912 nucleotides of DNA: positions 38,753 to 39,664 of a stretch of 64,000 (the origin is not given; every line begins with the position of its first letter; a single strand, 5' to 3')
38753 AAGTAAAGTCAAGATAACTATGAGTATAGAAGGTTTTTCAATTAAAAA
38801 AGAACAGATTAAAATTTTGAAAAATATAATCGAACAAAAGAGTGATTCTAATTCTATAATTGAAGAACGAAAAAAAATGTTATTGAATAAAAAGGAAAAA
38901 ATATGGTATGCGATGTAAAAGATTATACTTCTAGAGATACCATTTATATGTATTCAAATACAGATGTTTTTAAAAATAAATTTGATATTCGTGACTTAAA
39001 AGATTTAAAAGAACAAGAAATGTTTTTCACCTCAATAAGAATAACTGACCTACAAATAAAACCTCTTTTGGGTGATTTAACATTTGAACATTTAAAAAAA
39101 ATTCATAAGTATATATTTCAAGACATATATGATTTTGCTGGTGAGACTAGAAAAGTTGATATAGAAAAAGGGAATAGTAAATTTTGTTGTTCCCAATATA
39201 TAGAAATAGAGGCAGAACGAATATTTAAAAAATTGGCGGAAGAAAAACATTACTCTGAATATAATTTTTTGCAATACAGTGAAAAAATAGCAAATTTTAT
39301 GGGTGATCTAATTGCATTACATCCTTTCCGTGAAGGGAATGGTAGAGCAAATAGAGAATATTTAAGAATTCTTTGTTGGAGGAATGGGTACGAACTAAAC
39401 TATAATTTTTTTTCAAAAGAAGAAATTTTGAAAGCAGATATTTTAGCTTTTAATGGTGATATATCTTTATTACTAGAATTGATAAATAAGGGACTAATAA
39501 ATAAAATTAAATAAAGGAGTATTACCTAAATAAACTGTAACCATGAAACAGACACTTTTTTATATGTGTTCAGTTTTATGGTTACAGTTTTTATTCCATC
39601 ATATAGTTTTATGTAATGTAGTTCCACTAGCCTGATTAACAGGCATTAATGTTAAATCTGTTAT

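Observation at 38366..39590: Fic toxin-antitoxin module bracketed by two inverted copies of a ~50-bp palindromic element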

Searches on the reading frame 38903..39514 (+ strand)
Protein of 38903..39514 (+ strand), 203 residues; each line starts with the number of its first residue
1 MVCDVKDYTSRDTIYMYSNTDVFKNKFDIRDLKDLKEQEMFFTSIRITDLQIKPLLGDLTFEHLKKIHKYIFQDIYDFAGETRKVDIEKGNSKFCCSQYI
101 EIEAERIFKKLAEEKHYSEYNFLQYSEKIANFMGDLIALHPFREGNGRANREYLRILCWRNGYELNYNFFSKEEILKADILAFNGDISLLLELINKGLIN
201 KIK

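Call 7: search_protein_families(library=pfam, proteins=[window:38903-39514:+], max_evalue=0.01)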
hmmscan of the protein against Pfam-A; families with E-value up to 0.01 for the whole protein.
window:38903-39514:+ (203 aa): 1 family
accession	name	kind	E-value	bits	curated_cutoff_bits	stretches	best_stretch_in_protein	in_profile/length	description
PF02661.23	Fic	-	5.1e-14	53.3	24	1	59-152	2-87/93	Fic/DOC family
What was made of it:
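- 38903..39514 (+): Fic toxin (203 aa) with active-site motif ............. Its start overlaps the antitoxin gene by 16 nt. PF02661, E 5e-14 (call 7).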

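Call 10: find_encoding_contigs(protein=window:38903-39514:+, flank=6000, max_places=10)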
Protein window:38903-39514:+ (203 aa): 8 contigs read that carry it; 1 place shown.
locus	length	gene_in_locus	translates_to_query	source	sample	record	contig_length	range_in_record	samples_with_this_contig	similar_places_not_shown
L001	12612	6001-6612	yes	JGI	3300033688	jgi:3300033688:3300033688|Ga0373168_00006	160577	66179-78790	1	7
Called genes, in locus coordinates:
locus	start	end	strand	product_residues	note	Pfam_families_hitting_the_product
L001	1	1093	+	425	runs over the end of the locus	PF07690:MFS_1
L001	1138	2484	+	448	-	PF01235:Na_Ala_symp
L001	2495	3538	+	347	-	PF01261:AP_endonuc_2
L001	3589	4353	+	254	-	PF08220:HTH_DeoR, PF08279:HTH_11 (faint), PF00455:DeoRC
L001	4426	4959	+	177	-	PF00583:Acetyltransf_1, PF13302:Acetyltransf_3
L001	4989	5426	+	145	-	PF00188:CAP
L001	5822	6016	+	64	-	-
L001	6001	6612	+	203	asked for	PF02661:Fic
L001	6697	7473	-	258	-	PF00106:adh_short, PF08659:KR, PF13561:adh_short_C2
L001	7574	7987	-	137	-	PF00293:NUDIX, PF14815:NUDIX_4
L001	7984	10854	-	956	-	PF13091:PLDc_2, PF00270:DEAD (weak), PF04851:ResIII, PF18766:SWI2_SNF2 (weak), PF00271:Helicase_C, PF26350:DUF8090, PF11907:DUF3427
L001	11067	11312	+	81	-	-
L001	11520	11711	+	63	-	-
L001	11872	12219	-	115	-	PF02635:DsrE (weak)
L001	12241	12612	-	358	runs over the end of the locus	PF00724:Oxidored_FMN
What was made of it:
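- On Mobile insertion cassette / composite transposon: The exact Fic protein occurs only at this locus (call 10).
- On Integron gene cassette (attC): No integrase lies within ±10 kb (calls 7, 10).
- The unit was found at no second locus (call 10), and no intact composite (two full IS copies around fic) was seen. No recombinase or integrase lies within 10 kb (calls 7, 10).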

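Call 25: find_homologous_proteins(query=window:38903-39514:+, max_evalue=1e-10)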
Query window:38903-39514:+ (203 aa): 1234 proteins with E <= 1e-10 among 1621 candidates; the best 120 are listed.
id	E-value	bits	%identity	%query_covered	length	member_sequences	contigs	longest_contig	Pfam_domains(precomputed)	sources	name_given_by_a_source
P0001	1.1e-130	451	100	100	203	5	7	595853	PF02661.24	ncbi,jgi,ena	jgi:cell filamentation protein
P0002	2.0e-76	274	63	100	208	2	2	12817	PF02661.24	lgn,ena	-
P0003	4.7e-76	273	63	100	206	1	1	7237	PF02661.24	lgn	-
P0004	4.8e-74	267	100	61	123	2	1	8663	-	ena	-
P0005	2.2e-70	255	57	100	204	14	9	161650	PF02661.24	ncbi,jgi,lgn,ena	ncbi:MAG: Fic family protein [Fusobacterium sp.]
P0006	3.9e-68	247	56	100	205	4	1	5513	PF02661.24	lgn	-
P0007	5.6e-68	247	57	99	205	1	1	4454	PF02661.24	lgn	-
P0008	1.7e-52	196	49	96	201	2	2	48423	PF02661.24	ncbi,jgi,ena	-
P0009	1.8e-51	193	50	95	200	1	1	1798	PF02661.24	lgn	-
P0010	2.8e-51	192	49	98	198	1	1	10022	PF02661.24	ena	-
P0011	7.7e-50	188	47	96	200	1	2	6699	PF02661.24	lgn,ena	-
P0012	2.9e-46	176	45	97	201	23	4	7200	PF02661.24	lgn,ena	-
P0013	8.6e-45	171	45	96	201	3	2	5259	PF02661.24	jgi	jgi:cell filamentation protein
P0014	2.3e-44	170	45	95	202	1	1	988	PF02661.24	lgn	-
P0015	6.3e-44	168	46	90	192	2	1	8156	PF02661.24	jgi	-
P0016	6.2e-42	162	51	80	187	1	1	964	PF02661.24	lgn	-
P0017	1.0e-41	161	46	92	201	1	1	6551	PF02661.24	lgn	-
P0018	1.3e-41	161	47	93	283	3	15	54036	PF02661.24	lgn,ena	-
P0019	1.6e-41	161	45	85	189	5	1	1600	PF02661.24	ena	-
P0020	1.7e-41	160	46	86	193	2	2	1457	PF02661.24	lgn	-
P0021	1.7e-41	160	47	93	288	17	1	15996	PF02661.24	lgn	-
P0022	3.8e-41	159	47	93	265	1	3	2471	PF02661.24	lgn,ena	-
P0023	5.6e-41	159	49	83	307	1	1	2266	PF02661.24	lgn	-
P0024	7.2e-41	158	43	92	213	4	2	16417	PF02661.24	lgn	-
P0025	7.8e-41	158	44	88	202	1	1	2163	PF02661.24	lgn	-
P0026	9.3e-41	158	43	93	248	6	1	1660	PF02661.24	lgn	-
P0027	1.8e-40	157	43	93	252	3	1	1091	PF02661.24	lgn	-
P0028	2.7e-40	156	44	92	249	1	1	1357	PF02661.24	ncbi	-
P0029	3.8e-40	156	46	93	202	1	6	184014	PF02661.24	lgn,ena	-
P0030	8.8e-40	155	44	93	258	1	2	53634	PF02661.24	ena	-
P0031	1.1e-39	154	45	89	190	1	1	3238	PF02661.24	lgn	-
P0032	1.5e-39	154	43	92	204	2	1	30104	PF02661.24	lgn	-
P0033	1.6e-39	154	45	92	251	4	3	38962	PF02661.24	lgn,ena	-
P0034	2.6e-39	153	41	93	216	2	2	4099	PF02661.24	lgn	-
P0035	3.3e-39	153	47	83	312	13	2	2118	PF02661.24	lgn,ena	-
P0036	4.6e-39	152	42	92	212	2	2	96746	PF02661.24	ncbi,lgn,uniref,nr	ncbi:Fic family protein [Cytobacillus firmus]|uniref:Fic/DOC family protein n=1 Tax=Cytobacillus fir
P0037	6.1e-39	152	43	92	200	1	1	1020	PF02661.24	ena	-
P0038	6.6e-39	152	44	92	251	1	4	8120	PF02661.24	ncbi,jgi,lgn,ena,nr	ncbi:MAG: hypothetical protein E7282_09190 [Lachnospiraceae bacterium]|nr:hypothetical protein [Lach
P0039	7.3e-39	152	43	93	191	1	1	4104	PF02661.24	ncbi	-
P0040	7.4e-39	152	43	93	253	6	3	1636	PF02661.24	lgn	-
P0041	7.4e-39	152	43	92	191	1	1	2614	PF02661.24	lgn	-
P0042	8.1e-39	152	41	95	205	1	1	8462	PF02661.24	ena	-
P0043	8.3e-39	152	44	88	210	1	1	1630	PF02661.24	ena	-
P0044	8.3e-39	152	42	91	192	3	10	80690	PF02661.24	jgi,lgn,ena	jgi:cell filamentation protein fic, putative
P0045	9.5e-39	151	42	98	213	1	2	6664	PF02661.24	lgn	-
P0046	1.6e-38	151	45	93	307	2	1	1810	PF02661.24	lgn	-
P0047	1.7e-38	151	44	92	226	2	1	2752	PF02661.24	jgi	-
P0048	1.7e-38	151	41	92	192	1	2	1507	PF02661.24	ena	-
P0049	1.7e-38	151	44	89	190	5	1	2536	PF02661.24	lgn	-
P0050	2.0e-38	150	44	87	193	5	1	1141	PF02661.24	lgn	-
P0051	2.7e-38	150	40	93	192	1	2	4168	PF02661.24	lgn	-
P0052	2.8e-38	150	44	92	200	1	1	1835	PF02661.24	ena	-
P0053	2.8e-38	150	41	92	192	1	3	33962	PF02661.24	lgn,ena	-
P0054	3.0e-38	150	45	92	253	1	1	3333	PF02661.24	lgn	-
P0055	3.3e-38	150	46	83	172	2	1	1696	PF02661.24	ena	-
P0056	3.8e-38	149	44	93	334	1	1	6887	PF02661.24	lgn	-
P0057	4.2e-38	149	47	83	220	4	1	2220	PF02661.24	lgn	-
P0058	4.2e-38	149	50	82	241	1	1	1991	PF02661.24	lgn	-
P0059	4.5e-38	149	41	92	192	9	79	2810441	PF02661.24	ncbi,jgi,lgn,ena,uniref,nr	ncbi:Fic/DOC family protein [Lachnoanaerobaculum umeaense]|jgi:cell filamentation protein fic, putat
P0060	6.3e-38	149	41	91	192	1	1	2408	PF02661.24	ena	-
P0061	7.2e-38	149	45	93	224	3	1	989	PF02661.24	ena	-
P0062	7.2e-38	149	43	81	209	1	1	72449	PF02661.24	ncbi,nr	ncbi:hypothetical protein BTS2_3376 [Bacillus sp. TS-2]|nr:hypothetical protein BTS2_3376 [Bacillus 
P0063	8.1e-38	148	41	91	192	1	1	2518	PF02661.24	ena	-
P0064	8.8e-38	148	46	85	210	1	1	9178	PF02661.24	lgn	-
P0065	9.4e-38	148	45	92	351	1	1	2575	PF02661.24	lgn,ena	-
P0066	1.1e-37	148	41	84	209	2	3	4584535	PF02661.24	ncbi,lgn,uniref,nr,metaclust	ncbi:Fic/DOC family protein [Cytobacillus gottheilii]|uniref:Fic/DOC family protein n=1 Tax=Cytobaci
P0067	1.1e-37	148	43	91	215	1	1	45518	PF02661.24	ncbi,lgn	ncbi:Fic family protein [Salmonella enterica]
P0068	1.4e-37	148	43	93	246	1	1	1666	PF02661.24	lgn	-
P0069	1.6e-37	147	40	92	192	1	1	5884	PF02661.24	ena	-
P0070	1.6e-37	147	42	85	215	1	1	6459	PF02661.24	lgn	-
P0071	1.6e-37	147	45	93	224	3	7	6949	PF02661.24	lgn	-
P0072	1.7e-37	147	40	92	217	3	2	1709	PF02661.24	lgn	-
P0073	1.7e-37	147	42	93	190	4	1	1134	PF02661.24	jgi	jgi:cell filamentation protein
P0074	2.8e-37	147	43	82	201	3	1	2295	PF02661.24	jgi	jgi:cell filamentation protein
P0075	3.8e-37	146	44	88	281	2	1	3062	PF02661.24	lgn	-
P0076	4.0e-37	146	42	90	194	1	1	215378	PF02661.24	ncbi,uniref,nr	ncbi:cell filamentation protein Fic [Bacillus aerolatus]|uniref:protein adenylyltransferase n=1 Tax=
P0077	4.3e-37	146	39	96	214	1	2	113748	PF02661.24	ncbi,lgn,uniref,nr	ncbi:Fic/DOC family protein [Calidifontibacillus erzurumensis]|uniref:protein adenylyltransferase n=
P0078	4.4e-37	146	43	86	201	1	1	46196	PF02661.24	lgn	-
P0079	4.5e-37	146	43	93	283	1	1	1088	PF02661.24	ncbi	-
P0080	4.7e-37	146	48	80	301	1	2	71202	PF02661.24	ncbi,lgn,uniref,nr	ncbi:MAG: Fic family protein [Fusobacterium gastrosuis]|uniref:Fic/DOC family protein n=1 Tax=Fusoba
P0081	4.9e-37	146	42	92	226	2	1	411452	PF02661.24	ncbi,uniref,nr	ncbi:Fic family protein [Lysinibacillus fusiformis]|uniref:Fic/DOC family protein n=1 Tax=Lysinibaci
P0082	5.0e-37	146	42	93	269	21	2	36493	PF02661.24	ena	-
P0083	6.4e-37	145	43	93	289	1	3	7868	PF02661.24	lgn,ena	-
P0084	6.5e-37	145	40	92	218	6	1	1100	PF02661.24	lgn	-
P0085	7.3e-37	145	42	95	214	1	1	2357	PF02661.24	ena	-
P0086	8.1e-37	145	41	92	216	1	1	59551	PF02661.24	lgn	-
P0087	8.6e-37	145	41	92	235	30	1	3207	PF02661.24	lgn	-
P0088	9.0e-37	145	43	91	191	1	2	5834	PF02661.24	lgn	-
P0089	9.6e-37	145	40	92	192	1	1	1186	PF02661.24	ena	-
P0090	1.0e-36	145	46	81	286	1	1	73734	PF02661.24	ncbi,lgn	-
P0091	1.4e-36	144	42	93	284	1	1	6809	PF02661.24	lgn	-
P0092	1.8e-36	144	47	80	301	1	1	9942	PF02661.24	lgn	-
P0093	2.8e-36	143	40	92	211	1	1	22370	PF02661.24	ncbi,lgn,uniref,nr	ncbi:cell filamentation protein [Thermoactinomyces sp. DSM 45891]|uniref:Fic/DOC family protein n=1 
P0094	3.7e-36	143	41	91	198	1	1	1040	PF02661.24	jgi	jgi:cell filamentation protein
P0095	4.1e-36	143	36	95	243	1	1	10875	PF02661.24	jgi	jgi:cell filamentation protein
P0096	4.1e-36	143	42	88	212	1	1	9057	PF02661.24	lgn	-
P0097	6.3e-36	142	43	82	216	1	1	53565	PF02661.24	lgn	-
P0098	6.7e-36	142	40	93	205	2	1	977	PF02661.24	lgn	-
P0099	8.0e-36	142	41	92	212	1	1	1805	PF02661.24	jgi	jgi:cell filamentation protein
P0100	8.4e-36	142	43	94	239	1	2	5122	PF02661.24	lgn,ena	-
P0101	9.0e-36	142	46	81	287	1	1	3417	PF02661.24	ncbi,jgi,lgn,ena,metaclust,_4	jgi:cell filamentation protein|metaclust:\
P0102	1.1e-35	141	40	91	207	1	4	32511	PF02661.24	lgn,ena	-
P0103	1.5e-35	141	39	91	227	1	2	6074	PF02661.24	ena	-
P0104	1.6e-35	141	42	88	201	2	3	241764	PF02661.24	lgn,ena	-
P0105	1.6e-35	141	42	85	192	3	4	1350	PF02661.24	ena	-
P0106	2.1e-35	140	42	93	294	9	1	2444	PF02661.24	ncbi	-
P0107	2.5e-35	140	42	93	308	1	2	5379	PF02661.24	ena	-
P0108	2.6e-35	140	43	85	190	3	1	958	PF02661.24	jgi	jgi:cell filamentation protein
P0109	3.3e-35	140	42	87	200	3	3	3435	PF02661.24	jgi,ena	-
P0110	5.1e-35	139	41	92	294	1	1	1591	PF02661.24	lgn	-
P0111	5.1e-35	139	42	86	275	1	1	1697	PF02661.24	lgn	-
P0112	5.7e-35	139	42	93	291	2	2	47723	PF02661.24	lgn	-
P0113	5.7e-35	139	39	95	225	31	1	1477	PF02661.24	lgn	-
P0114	6.8e-35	139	38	97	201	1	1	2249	PF02661.24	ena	-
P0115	7.8e-35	139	39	92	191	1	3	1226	PF02661.24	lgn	-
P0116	9.8e-35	138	39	91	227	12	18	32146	PF02661.24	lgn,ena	-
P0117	9.9e-35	138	38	97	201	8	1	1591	PF02661.24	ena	-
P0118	1.1e-34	138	40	95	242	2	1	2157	PF02661.24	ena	-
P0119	1.1e-34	138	40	95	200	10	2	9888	PF02661.24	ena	-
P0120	1.1e-34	138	41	85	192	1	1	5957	PF02661.24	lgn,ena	-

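Call 26: find_encoding_contigs(protein=P0002, flank=5000, max_places=4)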
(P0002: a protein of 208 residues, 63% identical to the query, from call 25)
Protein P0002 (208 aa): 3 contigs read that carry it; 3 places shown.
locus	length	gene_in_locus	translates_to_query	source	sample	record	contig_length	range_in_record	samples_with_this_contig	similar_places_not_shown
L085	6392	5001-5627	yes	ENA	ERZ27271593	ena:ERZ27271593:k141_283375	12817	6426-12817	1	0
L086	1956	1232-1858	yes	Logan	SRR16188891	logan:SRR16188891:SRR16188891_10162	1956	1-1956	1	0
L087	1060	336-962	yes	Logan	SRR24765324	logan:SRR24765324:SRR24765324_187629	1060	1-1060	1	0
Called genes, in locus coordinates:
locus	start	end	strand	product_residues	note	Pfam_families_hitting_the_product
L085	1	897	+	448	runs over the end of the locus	PF00289:Biotin_carb_N, PF02222:ATP-grasp, PF02786:CPSase_L_D2, PF08443:RimK, PF07478:Dala_Dala_lig_C, PF02785:Biotin_carb_C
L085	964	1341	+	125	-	PF03780:Asp23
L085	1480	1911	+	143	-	-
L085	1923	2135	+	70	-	PF10031:DUF2273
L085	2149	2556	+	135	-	PF01029:NusB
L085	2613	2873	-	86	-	PF13335:Mg_chelatase_C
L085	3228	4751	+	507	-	-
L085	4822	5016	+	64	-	-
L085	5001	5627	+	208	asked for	PF02661:Fic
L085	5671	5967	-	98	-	PF01909:NTP_transf_2, PF18765:Polbeta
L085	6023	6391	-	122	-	?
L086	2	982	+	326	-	?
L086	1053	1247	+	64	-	-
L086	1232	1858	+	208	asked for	PF02661:Fic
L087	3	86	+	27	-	?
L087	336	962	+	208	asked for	PF02661:Fic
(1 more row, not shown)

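Call 27: find_encoding_contigs(protein=P0005, flank=5000, max_places=6)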
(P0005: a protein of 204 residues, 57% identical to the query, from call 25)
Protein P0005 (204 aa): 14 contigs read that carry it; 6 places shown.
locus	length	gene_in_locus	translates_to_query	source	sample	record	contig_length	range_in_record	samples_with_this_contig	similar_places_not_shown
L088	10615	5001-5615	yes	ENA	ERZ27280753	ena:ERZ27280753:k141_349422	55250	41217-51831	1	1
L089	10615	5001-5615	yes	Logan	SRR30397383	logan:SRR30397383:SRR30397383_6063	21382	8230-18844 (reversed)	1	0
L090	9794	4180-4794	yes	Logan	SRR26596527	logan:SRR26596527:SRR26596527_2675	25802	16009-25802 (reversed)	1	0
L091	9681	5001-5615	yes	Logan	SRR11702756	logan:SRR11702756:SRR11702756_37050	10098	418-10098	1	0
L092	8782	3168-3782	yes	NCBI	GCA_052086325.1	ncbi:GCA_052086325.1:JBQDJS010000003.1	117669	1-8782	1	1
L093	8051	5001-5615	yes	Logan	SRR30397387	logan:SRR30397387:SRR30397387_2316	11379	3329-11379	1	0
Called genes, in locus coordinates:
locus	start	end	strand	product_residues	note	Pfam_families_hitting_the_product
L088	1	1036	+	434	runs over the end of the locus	PF13638:PIN_4, PF02562:PhoH, PF13245:AAA_19 (faint), PF13604:AAA_30 (faint)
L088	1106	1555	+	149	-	PF26610:YbbD_head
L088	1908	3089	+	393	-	-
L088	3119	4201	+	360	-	PF00465:Fe-ADH, PF13685:Fe-ADH_2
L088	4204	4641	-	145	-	PF02639:DUF188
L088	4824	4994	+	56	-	-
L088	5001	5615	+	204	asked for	PF02661:Fic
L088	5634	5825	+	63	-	-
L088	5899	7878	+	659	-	PF00497:SBP_bac_3, PF00512:HisKA, PF02518:HATPase_c, PF13589:HATPase_c_3 (faint)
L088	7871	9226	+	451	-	PF00072:Response_reg, PF00158:Sigma54_activat, PF14532:Sigma54_activ_2, PF00004:AAA (weak), PF07728:AAA_5 (weak), PF25601:AAA_lid_14, PF02954:HTH_8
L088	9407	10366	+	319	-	PF16868:NMT1_3, PF09084:NMT1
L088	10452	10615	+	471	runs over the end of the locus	PF06826:Asp-Al_Ex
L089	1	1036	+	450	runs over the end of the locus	PF13638:PIN_4, PF02562:PhoH, PF13604:AAA_30 (weak), PF13245:AAA_19 (faint)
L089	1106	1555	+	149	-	PF26610:YbbD_head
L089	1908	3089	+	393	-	-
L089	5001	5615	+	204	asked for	PF02661:Fic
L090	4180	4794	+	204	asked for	PF02661:Fic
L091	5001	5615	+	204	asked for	PF02661:Fic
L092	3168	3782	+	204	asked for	PF02661:Fic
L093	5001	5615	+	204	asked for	PF02661:Fic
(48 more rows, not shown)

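Call 28: find_encoding_contigs(protein=P0003, flank=5000, max_places=4)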
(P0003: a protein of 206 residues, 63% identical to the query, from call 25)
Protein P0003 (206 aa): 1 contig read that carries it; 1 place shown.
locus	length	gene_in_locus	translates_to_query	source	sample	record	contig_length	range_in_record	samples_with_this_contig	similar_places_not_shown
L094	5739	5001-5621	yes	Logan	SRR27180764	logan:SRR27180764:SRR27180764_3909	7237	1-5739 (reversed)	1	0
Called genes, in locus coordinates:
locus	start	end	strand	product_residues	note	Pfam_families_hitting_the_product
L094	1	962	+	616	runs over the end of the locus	PF07728:AAA_5 (faint)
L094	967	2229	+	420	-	PF09563:RE_LlaJI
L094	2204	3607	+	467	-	PF07693:KAP_NTPase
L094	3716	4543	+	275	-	PF13365:Trypsin_2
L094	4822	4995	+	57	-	-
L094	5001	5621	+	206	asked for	PF02661:Fic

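Call 56: search_protein_families(library=ncbifam, proteins=[window:38903-39514:+], max_evalue=1)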
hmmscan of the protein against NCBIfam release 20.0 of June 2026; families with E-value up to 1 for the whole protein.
window:38903-39514:+ (203 aa): 6 families
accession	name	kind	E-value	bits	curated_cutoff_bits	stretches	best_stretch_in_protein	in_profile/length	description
NF045983.1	ProtAdnltaseVbhT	equivalog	3.5e-46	158.2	800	1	8-200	3-195/419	type II toxin-antitoxin system protein adenylyltransferase VbhT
NF007672.0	PRK10347.1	equivalog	1.3e-37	129.4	181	1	12-196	9-191/200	putative adenosine monophosphate-protein transferase Fic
NF046029.1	ProtAdlyltaseNmFic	equivalog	7.3e-19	68.2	230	1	60-178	28-136/177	protein adenylyltransferase Fic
TIGR02613.1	mob_myst_B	hypoth_equivalog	4e-07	30.1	124.4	1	59-157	49-140/186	mobile mystery protein B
TIGR01550.1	DOC_P1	subfamily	2.4e-05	24.5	38.65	1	103-175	28-98/122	type II toxin-antitoxin system death-on-curing family toxin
NF041381.1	XopAC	subfamily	0.022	13.5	450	1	59-151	304-404/451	XopAC/AvrAC family type III secretion system effector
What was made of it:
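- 38903..39514 (+): NCBIfam VbhT model, E 3.5e-46, positions 3-195 (call 56).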

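Call 59: search_solved_structures(query=window:38903-39514:+, max_evalue=0.001, show_alignments=1)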
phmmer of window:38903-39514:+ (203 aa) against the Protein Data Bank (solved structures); distinct sequences matched with E-value up to 0.001: 29.
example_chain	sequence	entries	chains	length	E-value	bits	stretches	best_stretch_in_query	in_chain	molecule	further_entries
3zcb_A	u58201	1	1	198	2.5e-35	125.5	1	7-198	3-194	ADENOSINE MONOPHOSPHATE-PROTEIN TRANSFERASE VBHT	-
3shg_A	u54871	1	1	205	2.7e-35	125.4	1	7-198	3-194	VbhT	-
3zc7_A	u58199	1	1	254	4.7e-35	124.6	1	7-198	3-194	ADENOSINE MONOPHOSPHATE-PROTEIN TRANSFERASE VBHT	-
5jfz_A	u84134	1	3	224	2.4e-28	102.7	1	12-196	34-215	Probable adenosine monophosphate-protein transferase fic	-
5jff_A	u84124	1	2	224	2.9e-28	102.5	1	12-196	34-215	Probable adenosine monophosphate-protein transferase fic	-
8wt0_A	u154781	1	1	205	3.8e-28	102.1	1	12-194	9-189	Cell filamentation protein Fic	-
5nv5_A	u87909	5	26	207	1.8e-16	63.9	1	60-189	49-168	Fic family protein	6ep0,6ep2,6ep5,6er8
8idv_B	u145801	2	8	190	4.9e-16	62.5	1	52-202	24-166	Cell filamentation protein Fic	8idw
2vza_A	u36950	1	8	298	2e-15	60.5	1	15-193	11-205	CELL FILAMENTATION PROTEIN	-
2jk8_A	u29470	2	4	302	2.1e-15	60.5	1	15-193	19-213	PUTATIVE CELL FILAMENTATION PROTEIN (BEPA PROTEIN) | CELL FILAMENTATION PROTEIN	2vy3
5nh2_A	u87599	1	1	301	2.1e-15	60.5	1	15-193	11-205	Adenosine monophosphate-protein transferase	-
5nwf_A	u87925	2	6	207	2.8e-15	60.1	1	60-189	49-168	Fic family protein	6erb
4lu4_A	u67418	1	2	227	6.5e-13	52.3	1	14-183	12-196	Putative cell filamentation protein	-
4n67_A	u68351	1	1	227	1.2e-12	51.4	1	14-183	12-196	Putative cell filamentation protein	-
5eu0_A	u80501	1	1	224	3e-12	50.2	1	108-187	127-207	Bartonella effector protein (Bep) substrate of VirB T4SS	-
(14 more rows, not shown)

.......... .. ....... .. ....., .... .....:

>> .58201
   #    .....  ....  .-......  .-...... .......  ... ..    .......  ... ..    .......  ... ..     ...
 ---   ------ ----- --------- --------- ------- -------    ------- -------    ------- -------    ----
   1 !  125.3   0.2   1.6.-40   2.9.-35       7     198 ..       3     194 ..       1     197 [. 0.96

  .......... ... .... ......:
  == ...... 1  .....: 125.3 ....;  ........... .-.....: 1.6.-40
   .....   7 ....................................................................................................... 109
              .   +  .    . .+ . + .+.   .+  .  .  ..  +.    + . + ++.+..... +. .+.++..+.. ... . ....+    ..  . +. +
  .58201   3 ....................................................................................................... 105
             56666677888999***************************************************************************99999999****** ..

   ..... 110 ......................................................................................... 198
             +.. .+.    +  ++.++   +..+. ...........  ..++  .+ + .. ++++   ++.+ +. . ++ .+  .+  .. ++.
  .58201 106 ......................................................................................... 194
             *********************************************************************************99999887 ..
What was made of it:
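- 38903..39514 (+): Best solved homologue is the VbhT FIC domain, 3zcb/3shg, E 2.5e-35 (call 59).
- On Class I FicTA (VbhA/VbhT type): PF02661 (call 7) and VbhT FIC domain, E 2.5e-35 (call 59).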
